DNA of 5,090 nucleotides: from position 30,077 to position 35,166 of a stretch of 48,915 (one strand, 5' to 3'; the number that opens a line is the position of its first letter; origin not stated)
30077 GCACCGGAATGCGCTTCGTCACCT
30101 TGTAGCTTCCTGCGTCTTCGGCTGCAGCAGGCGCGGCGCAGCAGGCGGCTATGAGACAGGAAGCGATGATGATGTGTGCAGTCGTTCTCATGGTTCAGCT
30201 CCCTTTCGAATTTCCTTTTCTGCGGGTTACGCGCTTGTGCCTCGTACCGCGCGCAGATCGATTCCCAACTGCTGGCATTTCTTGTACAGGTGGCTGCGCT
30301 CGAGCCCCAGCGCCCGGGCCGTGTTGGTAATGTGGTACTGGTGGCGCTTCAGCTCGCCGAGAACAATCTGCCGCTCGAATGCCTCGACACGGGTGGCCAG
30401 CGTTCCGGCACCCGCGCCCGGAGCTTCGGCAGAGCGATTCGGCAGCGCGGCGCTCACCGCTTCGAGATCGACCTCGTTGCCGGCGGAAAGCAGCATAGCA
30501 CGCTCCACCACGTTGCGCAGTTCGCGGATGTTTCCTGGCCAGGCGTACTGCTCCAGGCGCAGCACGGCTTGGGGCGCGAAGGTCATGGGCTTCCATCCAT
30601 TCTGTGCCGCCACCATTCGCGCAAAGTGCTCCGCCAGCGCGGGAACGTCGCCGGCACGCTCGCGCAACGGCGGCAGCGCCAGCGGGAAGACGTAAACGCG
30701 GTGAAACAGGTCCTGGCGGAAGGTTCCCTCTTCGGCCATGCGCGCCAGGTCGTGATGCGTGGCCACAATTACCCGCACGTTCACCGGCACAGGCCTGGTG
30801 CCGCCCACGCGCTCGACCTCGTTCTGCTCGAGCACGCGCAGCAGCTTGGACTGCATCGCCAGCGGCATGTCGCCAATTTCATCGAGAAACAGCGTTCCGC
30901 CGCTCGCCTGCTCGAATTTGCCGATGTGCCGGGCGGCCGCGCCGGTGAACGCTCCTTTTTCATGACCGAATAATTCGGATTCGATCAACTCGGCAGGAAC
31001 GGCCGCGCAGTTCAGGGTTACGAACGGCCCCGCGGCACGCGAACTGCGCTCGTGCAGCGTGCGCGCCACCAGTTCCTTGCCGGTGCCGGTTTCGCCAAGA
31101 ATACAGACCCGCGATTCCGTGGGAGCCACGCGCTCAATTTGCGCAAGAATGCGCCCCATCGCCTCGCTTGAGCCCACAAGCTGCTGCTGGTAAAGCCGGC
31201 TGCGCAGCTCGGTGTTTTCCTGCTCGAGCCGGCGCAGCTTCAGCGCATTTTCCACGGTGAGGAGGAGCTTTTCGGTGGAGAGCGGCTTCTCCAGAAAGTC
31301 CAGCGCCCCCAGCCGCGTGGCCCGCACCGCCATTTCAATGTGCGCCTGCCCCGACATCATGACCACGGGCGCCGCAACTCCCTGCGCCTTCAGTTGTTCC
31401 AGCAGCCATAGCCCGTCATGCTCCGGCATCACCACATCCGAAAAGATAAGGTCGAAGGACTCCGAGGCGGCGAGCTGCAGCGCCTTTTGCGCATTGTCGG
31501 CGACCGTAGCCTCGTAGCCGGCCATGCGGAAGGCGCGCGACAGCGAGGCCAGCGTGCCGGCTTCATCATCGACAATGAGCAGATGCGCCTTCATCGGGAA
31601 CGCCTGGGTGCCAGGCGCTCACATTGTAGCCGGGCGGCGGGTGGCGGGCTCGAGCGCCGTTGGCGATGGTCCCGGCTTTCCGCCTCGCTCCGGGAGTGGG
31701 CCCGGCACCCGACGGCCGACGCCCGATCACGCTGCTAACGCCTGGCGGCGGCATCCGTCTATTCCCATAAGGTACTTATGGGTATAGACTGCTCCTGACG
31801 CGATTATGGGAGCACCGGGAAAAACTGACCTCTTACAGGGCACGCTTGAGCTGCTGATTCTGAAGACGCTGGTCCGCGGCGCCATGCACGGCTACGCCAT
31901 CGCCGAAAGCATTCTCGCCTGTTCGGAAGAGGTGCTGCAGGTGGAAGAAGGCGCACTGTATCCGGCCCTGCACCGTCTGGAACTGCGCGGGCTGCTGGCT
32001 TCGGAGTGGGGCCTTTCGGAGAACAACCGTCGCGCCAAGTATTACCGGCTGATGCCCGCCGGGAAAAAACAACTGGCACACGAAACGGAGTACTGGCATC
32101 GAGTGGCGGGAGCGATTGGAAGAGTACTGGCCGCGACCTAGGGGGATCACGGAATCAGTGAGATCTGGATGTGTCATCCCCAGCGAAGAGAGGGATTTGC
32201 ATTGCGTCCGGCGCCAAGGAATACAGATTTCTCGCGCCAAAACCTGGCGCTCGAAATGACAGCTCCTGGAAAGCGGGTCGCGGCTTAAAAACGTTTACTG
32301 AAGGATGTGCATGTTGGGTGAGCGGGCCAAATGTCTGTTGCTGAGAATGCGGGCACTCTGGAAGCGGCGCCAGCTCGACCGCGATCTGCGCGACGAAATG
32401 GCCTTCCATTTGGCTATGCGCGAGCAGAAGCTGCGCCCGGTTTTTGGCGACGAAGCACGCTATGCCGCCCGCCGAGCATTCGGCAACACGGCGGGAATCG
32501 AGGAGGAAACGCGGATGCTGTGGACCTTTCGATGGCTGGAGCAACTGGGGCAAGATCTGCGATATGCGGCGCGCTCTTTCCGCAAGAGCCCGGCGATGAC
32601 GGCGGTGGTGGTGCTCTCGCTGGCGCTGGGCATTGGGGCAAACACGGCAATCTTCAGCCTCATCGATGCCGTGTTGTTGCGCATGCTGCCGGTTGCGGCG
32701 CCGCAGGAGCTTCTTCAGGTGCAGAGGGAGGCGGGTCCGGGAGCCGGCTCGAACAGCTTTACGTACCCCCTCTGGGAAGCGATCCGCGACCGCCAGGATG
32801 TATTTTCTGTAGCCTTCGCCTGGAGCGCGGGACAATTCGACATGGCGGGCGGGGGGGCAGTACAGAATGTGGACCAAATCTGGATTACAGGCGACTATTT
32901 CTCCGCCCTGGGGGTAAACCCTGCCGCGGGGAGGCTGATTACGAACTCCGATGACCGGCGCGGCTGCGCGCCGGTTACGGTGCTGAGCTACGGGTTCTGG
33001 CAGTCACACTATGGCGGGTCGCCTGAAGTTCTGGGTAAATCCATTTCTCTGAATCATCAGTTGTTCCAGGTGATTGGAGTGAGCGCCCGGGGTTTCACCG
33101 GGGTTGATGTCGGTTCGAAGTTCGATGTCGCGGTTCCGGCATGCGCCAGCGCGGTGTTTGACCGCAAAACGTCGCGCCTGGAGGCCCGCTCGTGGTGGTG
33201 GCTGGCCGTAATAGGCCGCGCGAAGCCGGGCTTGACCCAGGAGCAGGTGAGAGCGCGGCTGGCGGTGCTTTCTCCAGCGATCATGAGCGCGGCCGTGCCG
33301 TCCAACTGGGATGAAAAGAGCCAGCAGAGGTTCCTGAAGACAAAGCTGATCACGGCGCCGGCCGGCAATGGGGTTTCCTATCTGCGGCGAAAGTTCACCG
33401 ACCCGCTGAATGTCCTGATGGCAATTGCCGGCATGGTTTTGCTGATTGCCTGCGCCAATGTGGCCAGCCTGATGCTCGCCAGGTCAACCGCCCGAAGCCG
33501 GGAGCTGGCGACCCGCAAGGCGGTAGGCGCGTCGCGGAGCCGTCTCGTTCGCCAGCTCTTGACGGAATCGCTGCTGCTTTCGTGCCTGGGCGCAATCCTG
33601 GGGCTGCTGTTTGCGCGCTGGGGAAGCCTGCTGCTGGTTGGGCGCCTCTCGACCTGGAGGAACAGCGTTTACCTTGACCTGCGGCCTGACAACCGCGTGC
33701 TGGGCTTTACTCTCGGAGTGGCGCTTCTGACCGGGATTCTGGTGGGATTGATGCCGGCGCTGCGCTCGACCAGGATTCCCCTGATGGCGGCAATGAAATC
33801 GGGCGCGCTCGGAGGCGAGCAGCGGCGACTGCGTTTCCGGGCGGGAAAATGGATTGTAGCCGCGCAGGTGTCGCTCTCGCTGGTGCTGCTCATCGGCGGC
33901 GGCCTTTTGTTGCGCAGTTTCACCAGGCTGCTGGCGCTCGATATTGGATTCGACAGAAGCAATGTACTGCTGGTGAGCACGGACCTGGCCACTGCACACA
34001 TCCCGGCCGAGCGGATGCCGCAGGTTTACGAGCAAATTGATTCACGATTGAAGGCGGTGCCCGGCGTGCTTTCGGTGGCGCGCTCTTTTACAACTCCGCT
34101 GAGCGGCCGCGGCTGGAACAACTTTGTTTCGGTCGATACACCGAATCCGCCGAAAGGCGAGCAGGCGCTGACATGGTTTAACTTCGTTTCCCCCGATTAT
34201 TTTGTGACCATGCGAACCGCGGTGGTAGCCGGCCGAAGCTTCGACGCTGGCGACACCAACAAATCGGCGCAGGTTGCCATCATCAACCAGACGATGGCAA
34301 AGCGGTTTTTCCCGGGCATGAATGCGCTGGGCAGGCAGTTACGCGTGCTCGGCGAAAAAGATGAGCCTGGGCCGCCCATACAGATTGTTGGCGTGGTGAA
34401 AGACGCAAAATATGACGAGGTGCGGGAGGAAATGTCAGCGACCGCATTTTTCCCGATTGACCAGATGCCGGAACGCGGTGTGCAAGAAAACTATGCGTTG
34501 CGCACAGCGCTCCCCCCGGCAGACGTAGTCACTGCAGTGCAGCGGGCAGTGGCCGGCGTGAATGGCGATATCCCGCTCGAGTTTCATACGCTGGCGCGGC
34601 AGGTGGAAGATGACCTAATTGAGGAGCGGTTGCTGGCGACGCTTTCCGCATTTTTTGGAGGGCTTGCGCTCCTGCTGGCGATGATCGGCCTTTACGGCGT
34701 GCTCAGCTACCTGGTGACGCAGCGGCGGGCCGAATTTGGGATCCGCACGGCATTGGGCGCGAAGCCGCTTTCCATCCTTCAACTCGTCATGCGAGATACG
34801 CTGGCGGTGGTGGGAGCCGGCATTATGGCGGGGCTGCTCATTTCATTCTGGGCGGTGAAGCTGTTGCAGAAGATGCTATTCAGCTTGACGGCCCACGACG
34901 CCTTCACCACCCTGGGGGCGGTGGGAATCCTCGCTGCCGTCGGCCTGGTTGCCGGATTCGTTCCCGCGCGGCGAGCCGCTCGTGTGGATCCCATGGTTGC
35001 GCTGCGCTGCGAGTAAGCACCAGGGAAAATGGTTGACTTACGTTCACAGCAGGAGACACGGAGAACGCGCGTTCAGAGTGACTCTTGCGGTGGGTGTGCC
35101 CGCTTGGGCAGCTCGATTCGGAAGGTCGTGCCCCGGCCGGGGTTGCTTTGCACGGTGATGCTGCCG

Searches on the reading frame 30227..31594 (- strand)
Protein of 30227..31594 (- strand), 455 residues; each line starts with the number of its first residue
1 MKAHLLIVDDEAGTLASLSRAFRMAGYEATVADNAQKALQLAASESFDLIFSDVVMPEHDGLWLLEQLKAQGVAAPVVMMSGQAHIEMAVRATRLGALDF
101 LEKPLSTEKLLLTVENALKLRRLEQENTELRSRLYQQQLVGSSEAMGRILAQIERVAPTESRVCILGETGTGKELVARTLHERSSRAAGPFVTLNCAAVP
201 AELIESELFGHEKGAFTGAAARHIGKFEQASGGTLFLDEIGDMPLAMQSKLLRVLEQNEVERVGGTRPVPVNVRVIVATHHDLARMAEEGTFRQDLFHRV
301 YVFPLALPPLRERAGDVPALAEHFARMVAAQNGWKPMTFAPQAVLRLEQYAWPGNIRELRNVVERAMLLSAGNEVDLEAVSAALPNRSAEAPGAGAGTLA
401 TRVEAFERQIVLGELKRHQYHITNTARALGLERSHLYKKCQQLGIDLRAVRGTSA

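Call 38: search_protein_families(library=pfam, proteins=[window:30227-31594:-], max_evalue=0.001)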
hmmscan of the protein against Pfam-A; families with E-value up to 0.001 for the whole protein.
window:30227-31594:- (455 aa): 8 families
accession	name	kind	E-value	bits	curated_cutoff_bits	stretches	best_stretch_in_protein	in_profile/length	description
PF00158.32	Sigma54_activat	-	4.8e-71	238.3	20.2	1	139-305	1-167/168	Sigma-54 interaction domain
PF00072.30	Response_reg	-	5e-26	91.5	30.2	1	6-114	2-110/111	Response regulator receiver domain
PF25601.1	AAA_lid_14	-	3.6e-23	81.6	27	1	311-391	1-81/87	AAA+ ATPase lid domain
PF14532.12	Sigma54_activ_2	-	3.2e-21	76.4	25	1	140-310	1-138/138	Sigma-54 interaction domain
PF07728.20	AAA_5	-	2.5e-08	34.5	22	1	163-282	2-123/139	AAA domain (dynein-related subfamily)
PF02954.25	HTH_8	-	2.1e-05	24.6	22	1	403-442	2-41/42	Bacterial regulatory protein, Fis family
PF13191.12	AAA_16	-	7.3e-05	23.8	32.6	1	138-225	1-96/167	AAA ATPase domain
PF00004.35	AAA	-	0.00099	20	21.2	0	163-304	1-130/131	ATPase family associated with various cellular activities (AAA)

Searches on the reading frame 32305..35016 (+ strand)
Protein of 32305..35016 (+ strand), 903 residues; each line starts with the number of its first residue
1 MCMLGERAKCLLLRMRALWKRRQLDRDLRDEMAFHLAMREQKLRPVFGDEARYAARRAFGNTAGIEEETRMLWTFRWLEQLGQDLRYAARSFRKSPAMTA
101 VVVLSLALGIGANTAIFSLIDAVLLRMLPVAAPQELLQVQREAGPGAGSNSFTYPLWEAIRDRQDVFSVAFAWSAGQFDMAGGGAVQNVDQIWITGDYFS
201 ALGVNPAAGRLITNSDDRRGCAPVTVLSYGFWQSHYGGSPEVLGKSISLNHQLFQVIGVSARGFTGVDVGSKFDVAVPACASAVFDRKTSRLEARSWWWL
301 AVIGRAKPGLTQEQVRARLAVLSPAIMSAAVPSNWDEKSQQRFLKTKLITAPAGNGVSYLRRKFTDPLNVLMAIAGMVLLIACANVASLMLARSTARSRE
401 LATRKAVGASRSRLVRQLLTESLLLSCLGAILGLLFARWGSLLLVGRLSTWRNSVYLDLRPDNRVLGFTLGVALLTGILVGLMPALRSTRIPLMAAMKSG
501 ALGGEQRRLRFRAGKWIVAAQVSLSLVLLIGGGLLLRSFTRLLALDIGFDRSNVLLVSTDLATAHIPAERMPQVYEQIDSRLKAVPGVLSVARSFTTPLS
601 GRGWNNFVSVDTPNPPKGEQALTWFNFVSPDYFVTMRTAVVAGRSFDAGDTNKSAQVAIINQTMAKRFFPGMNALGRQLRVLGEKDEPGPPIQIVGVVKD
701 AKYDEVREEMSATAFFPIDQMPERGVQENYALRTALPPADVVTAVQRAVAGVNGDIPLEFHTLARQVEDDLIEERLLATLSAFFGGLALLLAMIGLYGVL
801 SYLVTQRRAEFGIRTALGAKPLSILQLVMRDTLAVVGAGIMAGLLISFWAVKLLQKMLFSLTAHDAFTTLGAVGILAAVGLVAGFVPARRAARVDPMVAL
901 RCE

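Call 38: search_protein_families(library=pfam, proteins=[window:32305-35016:+], max_evalue=0.001)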
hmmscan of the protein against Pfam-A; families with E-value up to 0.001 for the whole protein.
window:32305-35016:+ (903 aa): 2 families
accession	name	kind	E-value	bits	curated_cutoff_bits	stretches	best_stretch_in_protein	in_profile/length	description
PF12704.14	MacB_PCD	-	4.3e-38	132.1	27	2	99-319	1-204/207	MacB-like periplasmic core domain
PF02687.27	FtsX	-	2.3e-26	92.6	25.5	2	373-492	2-119/120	FtsX-like permease C-terminal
